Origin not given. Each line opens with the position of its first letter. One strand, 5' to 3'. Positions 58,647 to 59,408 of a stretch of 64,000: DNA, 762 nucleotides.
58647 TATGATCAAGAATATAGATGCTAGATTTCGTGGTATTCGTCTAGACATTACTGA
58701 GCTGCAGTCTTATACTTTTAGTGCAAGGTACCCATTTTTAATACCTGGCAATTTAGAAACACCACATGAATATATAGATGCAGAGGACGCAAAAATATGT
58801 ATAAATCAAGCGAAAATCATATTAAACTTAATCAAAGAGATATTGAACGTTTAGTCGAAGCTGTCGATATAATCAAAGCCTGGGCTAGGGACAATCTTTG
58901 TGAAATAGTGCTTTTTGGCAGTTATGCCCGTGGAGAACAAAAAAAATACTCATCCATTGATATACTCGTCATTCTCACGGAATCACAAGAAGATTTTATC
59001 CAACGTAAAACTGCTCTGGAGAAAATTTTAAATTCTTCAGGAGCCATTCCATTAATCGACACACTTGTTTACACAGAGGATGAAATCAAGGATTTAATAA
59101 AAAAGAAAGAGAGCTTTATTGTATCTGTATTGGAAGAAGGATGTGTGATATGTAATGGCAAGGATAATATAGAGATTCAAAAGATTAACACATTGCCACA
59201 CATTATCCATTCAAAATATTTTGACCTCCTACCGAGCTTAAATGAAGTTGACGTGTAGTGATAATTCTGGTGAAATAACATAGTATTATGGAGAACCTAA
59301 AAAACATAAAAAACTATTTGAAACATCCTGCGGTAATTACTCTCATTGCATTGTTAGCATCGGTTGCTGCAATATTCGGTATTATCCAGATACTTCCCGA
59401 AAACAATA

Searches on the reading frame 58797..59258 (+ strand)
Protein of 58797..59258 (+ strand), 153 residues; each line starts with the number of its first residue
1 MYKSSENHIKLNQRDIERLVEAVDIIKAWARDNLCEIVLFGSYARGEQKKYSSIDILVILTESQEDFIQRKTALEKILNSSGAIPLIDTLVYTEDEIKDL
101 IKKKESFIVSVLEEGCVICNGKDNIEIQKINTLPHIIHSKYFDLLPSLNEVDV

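Call 3: search_protein_families(library=pfam, proteins=[window:58797-59258:+], max_evalue=1)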
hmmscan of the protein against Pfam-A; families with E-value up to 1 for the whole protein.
window:58797-59258:+ (153 aa): 5 families
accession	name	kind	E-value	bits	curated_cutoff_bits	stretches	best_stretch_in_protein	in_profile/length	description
PF01909.29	NTP_transf_2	-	2.1e-10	41.3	21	1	34-103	14-84/93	Nucleotidyltransferase domain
PF18765.7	Polbeta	-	1.3e-08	35.4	26.9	1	32-120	10-89/93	Polymerase beta, Nucleotidyltransferase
PF14792.12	DNA_pol_B_palm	-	0.023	15.4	25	1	30-81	20-70/113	DNA polymerase beta palm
PF20697.3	NTase-conflict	-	0.036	14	24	1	32-81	12-66/259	Pol beta superfamily nucleotidyltransferase in conflict systems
PF22600.2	MTPAP-like_central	-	0.044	14.3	27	1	10-77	13-83/139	Poly(A) RNA polymerase, mitochondrial-like, central palm domain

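Call 4: search_protein_families(library=ncbifam, proteins=[window:58797-59258:+], max_evalue=1)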
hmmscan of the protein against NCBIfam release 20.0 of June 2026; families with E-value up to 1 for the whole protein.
window:58797-59258:+ (153 aa): 19 families
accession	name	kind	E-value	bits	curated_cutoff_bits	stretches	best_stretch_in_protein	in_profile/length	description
NF047752.1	MntA_antitoxin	equivalog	1.6e-07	31.2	60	1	33-118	6-80/106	type VII toxin-antitoxin system MntA family adenylyltransferase antitoxin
NF051895.1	anti_phage_HalB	equivalog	2.5e-06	27.2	190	1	37-65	2-30/211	anti-phage Hailong system nucleotidyltransferase HalB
NF012212.1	ANT_9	subfamily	4e-06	26.3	340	1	19-93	6-79/249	aminoglycoside nucleotidyltransferase ANT(9)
NF010309.0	PRK13746.1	subfamily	7.2e-06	25.5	193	1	17-82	11-75/263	aminoglycoside adenylyltransferase family protein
NF012157.0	ANT_3pp_I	equivalog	6e-05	22.5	375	1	17-82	5-69/256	AadA family aminoglycoside 3''-O-nucleotidyltransferase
NF053581.1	ANT_3pp_Ic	exception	0.00047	19.8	545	1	17-86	11-78/265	aminoglycoside nucleotidyltransferase ANT(3'')-Ic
NF001366.0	PRK00275.1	equivalog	0.0013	16.7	1299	1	27-81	71-123/895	[protein-PII] uridylyltransferase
NF045972.1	ANT_3pp_I_Serra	equivalog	0.0014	18.4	500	1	13-81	6-73/261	ANT(3'')-I family aminoglycoside adenylyltransferase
NF051468.1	ANT_AadA37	exception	0.0014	17.7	550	1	7-85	6-80/265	ANT(3'')-I family aminoglycoside nucleotidyltransferase AadA37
NF033127.1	ANT_3pp_AadA3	exception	0.0032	17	595.5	1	18-82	7-70/258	ANT(3'')-Ia family aminoglycoside nucleotidyltransferase AadA3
NF002837.0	PRK03059.1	equivalog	0.0036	15.4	1010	1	25-77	53-103/857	[protein-PII] uridylyltransferase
NF028535.0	ANT_4p_II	subfamily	0.0037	16.6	350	1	34-74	19-57/251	ANT(4')-II family aminoglycoside nucleotidyltransferase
NF040958.1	linco_LnuH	exception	0.0068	15.9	540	1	29-71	15-56/256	lincosamide nucleotidyltransferase Lnu(H)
NF033126.1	ANT_3pp_AadA1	exception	0.0072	15.9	587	1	18-82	7-70/258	ANT(3'')-Ia family aminoglycoside nucleotidyltransferase AadA1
NF041117.1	CBASS_cyclase_b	equivalog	0.011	15.3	200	1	2-71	1-73/275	CBASS oligonucleotide cyclase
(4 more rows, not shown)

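Call 5: search_protein_families(library=padloc, proteins=[window:58797-59258:+], max_evalue=1)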
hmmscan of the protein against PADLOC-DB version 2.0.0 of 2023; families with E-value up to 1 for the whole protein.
window:58797-59258:+ (153 aa): 13 families
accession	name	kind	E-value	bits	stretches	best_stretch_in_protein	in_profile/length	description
PDLC04903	PDC-S09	-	2e-12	45.4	1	24-116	16-106/108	-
PDLC04906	PDC-S09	-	6.1e-10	37.4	1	35-102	25-92/98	-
PDLC04368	PDC-M05A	-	2.2e-09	35.4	1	37-124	110-193/201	-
PDLC04904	PDC-S09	-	4.6e-09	34.4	1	24-80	15-73/104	-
PDLC04907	PDC-S09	-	1.4e-08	32.8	1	30-76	23-69/114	-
PDLC04902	PDC-S09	-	2.7e-08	32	1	24-80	11-70/97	-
PDLC04369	PDC-M05A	-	1.4e-07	29.4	1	24-128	93-193/201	-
PDLC04905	PDC-S09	-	4.2e-06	25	1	27-80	14-72/101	-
PDLC04372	PDC-M05A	-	0.00034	18.9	1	37-122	79-160/167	-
PDLC04901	PDC-S09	-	0.00042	19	1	24-79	11-68/126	-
PDLC00809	Cyclase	-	0.00093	16.9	1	36-72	44-81/295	oligonucleotide-cyclase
PDLC04778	PDC-M70A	-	0.0024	15.3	1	21-81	35-95/355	-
PDLC00823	Cyclase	-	0.042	11.5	1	37-77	46-88/285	oligonucleotide-cyclase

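Call 8: search_solved_structures(query=window:58797-59255:+, max_evalue=1, show_alignments=3)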
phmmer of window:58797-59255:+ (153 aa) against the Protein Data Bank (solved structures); distinct sequences matched with E-value up to 1: 12.
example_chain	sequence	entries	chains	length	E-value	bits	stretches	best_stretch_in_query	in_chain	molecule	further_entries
9xbd_E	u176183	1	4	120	1.5e-05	28.3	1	10-117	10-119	Nucleotidyltransferase domain-containing protein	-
1no5_A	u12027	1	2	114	0.00041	23.7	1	37-104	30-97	Hypothetical protein HI0073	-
1wot_A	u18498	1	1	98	0.0028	21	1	24-79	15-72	PUTATIVE MINIMAL NUCLEOTIDYLTRANSFERASE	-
5yep_A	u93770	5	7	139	0.0055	20.1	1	30-80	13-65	Toxin-antitoxin system antidote Mnt family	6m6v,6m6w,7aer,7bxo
2rff_A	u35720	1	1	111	0.012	19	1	22-102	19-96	Putative nucleotidyltransferase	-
6m6u_A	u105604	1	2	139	0.02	18.2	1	30-80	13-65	Toxin-antitoxin system antitoxin MntA family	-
9z7q_I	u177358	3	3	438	0.078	16.3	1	33-105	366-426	Cmr1-MntA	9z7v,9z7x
7uy4_A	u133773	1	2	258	0.081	16.3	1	18-82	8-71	Aminoglycoside (3'') (9) adenylyltransferase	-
9dbj_A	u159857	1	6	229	0.091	16.1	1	36-68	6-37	HalB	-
9dbh_A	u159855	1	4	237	0.11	15.9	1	36-68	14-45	HalB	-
4ebj_A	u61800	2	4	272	0.42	14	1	32-68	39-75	Aminoglycoside nucleotidyltransferase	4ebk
9dbi_A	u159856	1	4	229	0.99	12.8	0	36-68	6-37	HalB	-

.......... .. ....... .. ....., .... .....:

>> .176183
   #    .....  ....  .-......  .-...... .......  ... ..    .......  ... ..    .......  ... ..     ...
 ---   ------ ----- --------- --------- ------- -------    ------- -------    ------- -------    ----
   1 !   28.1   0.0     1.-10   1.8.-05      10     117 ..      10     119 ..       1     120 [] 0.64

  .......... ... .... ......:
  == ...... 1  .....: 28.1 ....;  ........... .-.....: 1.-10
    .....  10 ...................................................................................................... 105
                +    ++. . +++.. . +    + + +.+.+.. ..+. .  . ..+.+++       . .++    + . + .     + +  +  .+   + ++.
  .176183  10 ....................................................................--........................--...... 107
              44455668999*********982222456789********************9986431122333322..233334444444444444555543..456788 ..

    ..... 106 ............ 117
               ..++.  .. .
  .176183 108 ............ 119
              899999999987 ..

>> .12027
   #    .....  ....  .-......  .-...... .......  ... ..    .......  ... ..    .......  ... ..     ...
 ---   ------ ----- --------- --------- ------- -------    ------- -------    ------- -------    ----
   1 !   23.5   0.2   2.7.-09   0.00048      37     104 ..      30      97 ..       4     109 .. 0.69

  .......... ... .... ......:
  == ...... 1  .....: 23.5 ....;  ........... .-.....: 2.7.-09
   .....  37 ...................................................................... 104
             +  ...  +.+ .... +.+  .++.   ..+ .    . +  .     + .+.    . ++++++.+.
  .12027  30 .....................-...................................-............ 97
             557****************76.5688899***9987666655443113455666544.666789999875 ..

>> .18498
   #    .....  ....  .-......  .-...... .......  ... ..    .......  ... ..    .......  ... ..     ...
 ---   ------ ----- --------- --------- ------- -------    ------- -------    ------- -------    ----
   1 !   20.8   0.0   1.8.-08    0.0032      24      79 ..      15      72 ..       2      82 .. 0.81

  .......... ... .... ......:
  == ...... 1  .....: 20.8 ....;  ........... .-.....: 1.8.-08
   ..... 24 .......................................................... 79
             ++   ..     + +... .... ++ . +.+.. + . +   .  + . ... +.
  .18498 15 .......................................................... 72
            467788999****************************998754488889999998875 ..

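Call 42: find_homologous_proteins(query=window:58797-59258:+)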
Query window:58797-59258:+ (153 aa): 9 proteins with E <= 0.001 among 74 candidates.
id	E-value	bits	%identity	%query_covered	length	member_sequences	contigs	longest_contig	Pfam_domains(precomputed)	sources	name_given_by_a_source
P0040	1.7e-89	315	97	100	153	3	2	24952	PF18765.8,PF01909.30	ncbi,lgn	-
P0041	9.2e-83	293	91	99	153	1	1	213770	PF18765.8,PF01909.30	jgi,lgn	jgi:predicted nucleotidyltransferase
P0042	1.1e-79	283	88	99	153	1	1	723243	PF18765.8,PF01909.30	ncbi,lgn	-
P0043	5.8e-47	177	60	99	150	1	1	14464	PF18765.8,PF01909.30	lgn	-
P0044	8.9e-44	167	57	99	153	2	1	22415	PF18765.8,PF01909.30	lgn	-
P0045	8.7e-43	164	56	99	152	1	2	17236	PF18765.8,PF01909.30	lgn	-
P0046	1.5e-42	163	56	99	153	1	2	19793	PF18765.8,PF01909.30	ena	-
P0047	2.8e-37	146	51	99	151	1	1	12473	PF18765.8,PF01909.30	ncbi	-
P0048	4.8e-37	145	50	99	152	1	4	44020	PF18765.8,PF01909.30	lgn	-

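Call 69: search_protein_representatives(protein=window:58797-59255:+)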
Query: 153 residues. Proteins with E-value up to 0.001 (for the whole library): 567; up to 1e-10: 8; up to 1e-30: 0. The best 150 are listed.
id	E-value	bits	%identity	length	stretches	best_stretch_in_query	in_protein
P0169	2.0e-29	118.8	46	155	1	3-151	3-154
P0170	1.1e-27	113.2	44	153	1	2-150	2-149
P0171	2.8e-23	98.8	39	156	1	1-150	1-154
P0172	4.5e-20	88.5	41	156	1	2-121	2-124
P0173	4.3e-18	82.0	42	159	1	1-120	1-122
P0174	4.7e-15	72.2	33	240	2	17-131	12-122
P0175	9.9e-11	58.2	43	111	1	33-119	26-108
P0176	1.0e-10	58.1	34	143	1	8-128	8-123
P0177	2.6e-10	56.8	31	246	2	36-119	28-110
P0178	7.1e-10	55.4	38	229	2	26-118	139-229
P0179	3.9e-09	53.0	38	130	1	3-120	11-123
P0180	7.3e-09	52.1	48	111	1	36-120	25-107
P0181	7.9e-09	52.0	30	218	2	35-115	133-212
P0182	1.1e-08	51.6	41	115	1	26-119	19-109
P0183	1.2e-08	51.5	42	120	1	24-117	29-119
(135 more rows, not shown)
